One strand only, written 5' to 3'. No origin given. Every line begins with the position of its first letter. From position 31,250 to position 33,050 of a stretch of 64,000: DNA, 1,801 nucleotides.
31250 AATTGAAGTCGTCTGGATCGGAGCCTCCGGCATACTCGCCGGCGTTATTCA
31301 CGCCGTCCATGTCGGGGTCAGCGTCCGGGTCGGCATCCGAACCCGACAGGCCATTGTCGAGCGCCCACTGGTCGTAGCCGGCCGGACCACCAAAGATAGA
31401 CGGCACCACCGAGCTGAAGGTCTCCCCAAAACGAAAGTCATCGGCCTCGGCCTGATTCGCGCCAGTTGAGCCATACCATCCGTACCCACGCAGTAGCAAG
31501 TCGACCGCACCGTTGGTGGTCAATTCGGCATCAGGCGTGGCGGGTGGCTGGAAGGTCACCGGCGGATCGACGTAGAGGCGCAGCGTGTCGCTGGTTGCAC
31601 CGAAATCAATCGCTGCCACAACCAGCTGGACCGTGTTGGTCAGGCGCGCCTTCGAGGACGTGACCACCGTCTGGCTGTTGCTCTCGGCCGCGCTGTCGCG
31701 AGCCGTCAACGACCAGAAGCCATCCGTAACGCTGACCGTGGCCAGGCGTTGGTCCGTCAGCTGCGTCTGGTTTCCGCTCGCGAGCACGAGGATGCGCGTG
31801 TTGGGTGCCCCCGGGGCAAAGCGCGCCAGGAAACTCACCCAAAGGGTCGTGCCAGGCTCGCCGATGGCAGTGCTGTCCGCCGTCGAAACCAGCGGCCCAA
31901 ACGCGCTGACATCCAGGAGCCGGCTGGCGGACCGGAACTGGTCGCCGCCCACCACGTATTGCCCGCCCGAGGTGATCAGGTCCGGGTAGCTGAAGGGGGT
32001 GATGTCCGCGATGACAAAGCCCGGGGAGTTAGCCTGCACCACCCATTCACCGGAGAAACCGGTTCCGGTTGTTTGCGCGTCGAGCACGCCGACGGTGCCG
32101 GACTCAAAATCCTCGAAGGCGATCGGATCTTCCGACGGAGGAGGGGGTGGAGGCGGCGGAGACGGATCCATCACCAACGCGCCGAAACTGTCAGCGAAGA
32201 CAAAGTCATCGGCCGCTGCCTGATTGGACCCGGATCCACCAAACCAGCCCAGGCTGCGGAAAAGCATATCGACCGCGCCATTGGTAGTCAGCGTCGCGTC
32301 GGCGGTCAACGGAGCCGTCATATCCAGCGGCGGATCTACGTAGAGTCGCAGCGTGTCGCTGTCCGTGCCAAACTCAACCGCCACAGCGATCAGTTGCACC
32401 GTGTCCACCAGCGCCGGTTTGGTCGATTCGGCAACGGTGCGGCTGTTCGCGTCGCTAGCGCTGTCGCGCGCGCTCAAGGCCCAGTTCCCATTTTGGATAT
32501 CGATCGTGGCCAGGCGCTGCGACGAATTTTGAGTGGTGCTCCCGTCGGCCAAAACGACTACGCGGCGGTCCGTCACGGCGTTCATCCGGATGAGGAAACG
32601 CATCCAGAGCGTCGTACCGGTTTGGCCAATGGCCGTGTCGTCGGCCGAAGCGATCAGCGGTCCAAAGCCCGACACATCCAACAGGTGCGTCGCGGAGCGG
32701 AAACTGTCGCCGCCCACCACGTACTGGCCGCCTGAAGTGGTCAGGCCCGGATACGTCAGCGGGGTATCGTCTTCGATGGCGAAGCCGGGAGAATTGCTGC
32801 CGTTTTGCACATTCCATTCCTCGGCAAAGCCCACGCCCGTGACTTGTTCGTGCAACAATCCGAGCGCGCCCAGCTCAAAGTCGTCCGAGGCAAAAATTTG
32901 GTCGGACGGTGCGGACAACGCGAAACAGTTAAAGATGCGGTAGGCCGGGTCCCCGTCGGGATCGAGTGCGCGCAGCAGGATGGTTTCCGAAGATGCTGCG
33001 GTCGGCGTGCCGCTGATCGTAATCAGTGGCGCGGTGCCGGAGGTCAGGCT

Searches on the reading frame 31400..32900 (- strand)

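Call 38: search_protein_families(library=pfam, proteins=[window:31400-32900:-], max_evalue=0.01)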
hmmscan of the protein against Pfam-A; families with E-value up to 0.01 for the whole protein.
window:31400-32900:- (500 aa): 1 family
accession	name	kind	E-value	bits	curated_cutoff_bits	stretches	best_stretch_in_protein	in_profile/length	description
PF25395.1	DPBB_PEX6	-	2.1e-07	31.5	22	0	91-183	9-95/106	PEX6 double psi barrel domain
